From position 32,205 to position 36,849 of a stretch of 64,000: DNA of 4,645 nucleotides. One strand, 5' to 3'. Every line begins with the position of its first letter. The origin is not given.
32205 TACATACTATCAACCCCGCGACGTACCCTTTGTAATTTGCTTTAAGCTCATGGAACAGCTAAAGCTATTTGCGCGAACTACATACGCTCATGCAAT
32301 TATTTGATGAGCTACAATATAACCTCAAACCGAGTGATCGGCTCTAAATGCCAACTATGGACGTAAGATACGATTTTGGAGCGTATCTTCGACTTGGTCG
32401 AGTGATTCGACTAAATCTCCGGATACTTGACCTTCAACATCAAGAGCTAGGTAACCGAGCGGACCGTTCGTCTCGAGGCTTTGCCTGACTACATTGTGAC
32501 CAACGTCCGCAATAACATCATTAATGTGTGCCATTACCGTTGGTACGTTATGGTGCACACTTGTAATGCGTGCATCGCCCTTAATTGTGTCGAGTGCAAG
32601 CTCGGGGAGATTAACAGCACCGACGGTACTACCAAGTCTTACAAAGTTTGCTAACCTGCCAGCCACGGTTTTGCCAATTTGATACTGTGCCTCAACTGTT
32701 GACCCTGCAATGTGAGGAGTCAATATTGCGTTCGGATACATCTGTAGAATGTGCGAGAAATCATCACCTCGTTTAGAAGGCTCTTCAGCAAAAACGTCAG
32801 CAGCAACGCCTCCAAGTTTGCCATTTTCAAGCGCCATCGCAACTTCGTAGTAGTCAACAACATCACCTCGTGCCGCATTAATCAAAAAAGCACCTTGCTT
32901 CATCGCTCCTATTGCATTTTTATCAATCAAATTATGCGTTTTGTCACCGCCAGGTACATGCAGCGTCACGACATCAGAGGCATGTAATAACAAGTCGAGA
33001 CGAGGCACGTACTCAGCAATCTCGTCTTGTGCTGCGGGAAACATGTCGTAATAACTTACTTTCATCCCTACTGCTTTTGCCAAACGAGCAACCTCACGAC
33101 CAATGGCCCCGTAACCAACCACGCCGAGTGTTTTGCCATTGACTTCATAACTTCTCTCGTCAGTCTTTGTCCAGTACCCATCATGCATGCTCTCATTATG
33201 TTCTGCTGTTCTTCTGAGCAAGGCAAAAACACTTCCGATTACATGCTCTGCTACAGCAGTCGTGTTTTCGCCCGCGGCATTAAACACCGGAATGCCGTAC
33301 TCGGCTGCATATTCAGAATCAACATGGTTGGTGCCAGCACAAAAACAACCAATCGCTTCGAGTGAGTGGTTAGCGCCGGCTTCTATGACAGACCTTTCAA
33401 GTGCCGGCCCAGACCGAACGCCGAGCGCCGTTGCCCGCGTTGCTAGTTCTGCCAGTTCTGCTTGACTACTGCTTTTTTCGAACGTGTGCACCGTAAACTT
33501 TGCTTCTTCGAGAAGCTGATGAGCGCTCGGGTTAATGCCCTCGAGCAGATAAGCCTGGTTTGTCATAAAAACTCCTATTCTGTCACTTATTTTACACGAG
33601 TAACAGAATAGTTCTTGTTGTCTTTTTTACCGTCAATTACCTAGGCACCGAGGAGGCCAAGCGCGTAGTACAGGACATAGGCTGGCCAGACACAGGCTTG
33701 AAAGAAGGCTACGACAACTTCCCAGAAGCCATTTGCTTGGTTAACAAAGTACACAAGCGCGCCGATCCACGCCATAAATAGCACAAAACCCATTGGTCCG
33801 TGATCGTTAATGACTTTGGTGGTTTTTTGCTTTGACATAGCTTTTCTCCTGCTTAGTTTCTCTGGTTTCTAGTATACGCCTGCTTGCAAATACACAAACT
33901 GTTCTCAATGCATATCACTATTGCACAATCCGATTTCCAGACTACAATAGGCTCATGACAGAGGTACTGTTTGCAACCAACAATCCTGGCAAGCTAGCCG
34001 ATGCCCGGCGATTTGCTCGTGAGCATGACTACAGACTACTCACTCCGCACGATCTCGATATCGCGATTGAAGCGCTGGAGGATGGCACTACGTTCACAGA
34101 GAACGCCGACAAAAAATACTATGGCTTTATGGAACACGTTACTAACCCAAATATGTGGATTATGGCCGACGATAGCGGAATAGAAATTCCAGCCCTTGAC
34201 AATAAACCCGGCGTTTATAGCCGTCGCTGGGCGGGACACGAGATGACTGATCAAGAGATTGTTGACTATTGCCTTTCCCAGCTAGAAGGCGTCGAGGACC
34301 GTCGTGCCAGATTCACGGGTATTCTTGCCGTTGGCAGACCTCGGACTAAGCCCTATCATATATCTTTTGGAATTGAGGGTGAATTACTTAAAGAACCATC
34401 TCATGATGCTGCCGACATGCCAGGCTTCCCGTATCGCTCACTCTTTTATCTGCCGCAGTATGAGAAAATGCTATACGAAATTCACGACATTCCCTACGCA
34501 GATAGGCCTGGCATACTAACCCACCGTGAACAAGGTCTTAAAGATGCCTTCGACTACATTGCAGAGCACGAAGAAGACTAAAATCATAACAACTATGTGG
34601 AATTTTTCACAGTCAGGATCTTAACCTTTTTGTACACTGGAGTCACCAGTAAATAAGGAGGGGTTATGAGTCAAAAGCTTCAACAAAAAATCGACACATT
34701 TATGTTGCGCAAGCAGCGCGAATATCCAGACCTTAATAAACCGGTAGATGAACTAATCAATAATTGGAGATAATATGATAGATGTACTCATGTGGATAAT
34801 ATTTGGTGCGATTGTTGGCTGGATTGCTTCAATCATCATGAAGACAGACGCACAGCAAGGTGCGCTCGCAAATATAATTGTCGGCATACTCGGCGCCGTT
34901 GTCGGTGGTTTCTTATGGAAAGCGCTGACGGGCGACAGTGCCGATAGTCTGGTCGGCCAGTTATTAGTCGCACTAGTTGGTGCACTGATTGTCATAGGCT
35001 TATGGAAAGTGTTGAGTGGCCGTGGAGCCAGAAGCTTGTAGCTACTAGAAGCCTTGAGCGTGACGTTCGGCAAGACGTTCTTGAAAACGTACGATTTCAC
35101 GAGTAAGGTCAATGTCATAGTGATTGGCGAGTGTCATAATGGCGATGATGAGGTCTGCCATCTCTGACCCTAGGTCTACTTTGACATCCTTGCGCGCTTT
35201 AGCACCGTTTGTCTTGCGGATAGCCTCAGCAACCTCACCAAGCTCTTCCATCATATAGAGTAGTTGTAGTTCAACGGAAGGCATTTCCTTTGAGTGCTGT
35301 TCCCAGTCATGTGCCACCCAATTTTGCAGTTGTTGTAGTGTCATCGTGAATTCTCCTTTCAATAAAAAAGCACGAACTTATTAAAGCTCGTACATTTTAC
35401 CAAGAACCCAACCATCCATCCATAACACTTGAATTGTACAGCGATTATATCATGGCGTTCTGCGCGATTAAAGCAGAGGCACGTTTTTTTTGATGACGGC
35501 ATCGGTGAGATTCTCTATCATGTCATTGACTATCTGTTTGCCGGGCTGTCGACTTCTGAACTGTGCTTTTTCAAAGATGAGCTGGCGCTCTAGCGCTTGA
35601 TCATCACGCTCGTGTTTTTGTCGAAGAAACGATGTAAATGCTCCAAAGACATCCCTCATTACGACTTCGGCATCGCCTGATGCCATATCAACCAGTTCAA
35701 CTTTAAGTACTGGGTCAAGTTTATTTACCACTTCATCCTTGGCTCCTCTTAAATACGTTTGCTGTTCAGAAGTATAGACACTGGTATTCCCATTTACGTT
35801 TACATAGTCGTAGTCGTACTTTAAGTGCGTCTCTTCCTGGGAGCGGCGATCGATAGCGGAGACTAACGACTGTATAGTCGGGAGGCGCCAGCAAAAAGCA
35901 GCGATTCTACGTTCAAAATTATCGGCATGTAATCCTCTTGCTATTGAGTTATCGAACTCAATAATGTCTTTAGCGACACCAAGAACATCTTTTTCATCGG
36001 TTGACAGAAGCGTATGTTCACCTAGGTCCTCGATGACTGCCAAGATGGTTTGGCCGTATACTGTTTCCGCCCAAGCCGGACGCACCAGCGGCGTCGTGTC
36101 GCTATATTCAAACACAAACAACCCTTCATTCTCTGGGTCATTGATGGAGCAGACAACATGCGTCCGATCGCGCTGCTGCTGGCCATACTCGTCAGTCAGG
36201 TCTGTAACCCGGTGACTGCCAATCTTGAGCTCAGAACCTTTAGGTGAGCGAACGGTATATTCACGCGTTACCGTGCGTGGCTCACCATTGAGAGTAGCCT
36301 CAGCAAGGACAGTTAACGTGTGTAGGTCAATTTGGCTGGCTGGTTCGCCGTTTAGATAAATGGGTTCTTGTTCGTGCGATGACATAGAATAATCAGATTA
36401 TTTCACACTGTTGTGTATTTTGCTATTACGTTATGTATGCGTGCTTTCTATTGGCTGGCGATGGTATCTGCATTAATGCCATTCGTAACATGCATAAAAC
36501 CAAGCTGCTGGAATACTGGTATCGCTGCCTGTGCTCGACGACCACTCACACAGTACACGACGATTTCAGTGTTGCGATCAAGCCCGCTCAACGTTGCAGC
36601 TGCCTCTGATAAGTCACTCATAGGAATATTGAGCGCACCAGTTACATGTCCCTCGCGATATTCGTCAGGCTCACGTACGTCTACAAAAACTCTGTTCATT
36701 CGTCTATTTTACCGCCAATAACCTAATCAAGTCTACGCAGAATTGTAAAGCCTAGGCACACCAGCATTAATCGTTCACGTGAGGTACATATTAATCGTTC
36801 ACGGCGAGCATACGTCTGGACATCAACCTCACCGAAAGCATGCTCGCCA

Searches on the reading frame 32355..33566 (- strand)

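Call 8: search_protein_families(library=pfam, proteins=[window:32355-33566:-], max_evalue=0.01)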
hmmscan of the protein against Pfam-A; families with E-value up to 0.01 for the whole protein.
window:32355-33566:- (403 aa): 8 families
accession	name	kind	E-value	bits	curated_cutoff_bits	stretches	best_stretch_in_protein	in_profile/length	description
PF02826.25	2-Hacid_dh_C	-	1.2e-51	175.1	25.1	1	111-287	2-178/178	D-isomer specific 2-hydroxyacid dehydrogenase, NAD binding domain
PF00389.36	2-Hacid_dh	-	2.3e-27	95.7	24.6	1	7-319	3-134/134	D-isomer specific 2-hydroxyacid dehydrogenase, catalytic domain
PF03446.21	NAD_binding_2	-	3.6e-06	27.5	21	1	147-252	2-113/161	NAD binding domain of 6-phosphogluconate dehydrogenase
PF22629.2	ACT_AHAS_ss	-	1.2e-05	25.8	27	1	337-396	4-66/67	AHAS small subunit-like ACT domain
PF01262.27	AlaDh_PNT_C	-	0.0005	20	23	1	147-231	31-128/214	Alanine dehydrogenase/PNT, C-terminal domain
PF00670.27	AdoHcyase_NAD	-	0.0029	18.2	27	1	125-232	7-110/162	S-adenosyl-L-homocysteine hydrolase, NAD binding domain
PF07991.19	KARI_N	-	0.0031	17.6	20.6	0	142-231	2-94/165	Acetohydroxy acid isomeroreductase, NADPH-binding domain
PF02737.24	3HCDH_N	-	0.0086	16.4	22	0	147-186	2-41/180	3-hydroxyacyl-CoA dehydrogenase, NAD binding domain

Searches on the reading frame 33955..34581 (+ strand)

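Call 8: search_protein_families(library=pfam, proteins=[window:33955-34581:+], max_evalue=0.01)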
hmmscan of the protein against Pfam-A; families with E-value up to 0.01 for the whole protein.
window:33955-34581:+ (208 aa): 1 family
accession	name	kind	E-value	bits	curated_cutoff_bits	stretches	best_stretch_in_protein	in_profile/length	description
PF01725.21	Ham1p_like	-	5.4e-31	108.4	22.5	1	4-176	1-165/186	Ham1 family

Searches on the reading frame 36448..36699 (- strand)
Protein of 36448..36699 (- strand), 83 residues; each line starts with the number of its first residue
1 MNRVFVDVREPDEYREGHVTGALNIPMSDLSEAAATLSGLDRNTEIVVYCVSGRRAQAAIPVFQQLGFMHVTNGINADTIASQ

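Call 8: search_protein_families(library=pfam, proteins=[window:36448-36699:-], max_evalue=0.01)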
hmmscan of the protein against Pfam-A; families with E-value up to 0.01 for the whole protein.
window:36448-36699:- (83 aa): 1 family
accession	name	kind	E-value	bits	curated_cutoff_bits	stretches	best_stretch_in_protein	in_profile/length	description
PF00581.25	Rhodanese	-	5e-16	59.4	22.2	1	4-71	15-89/102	Rhodanese-like domain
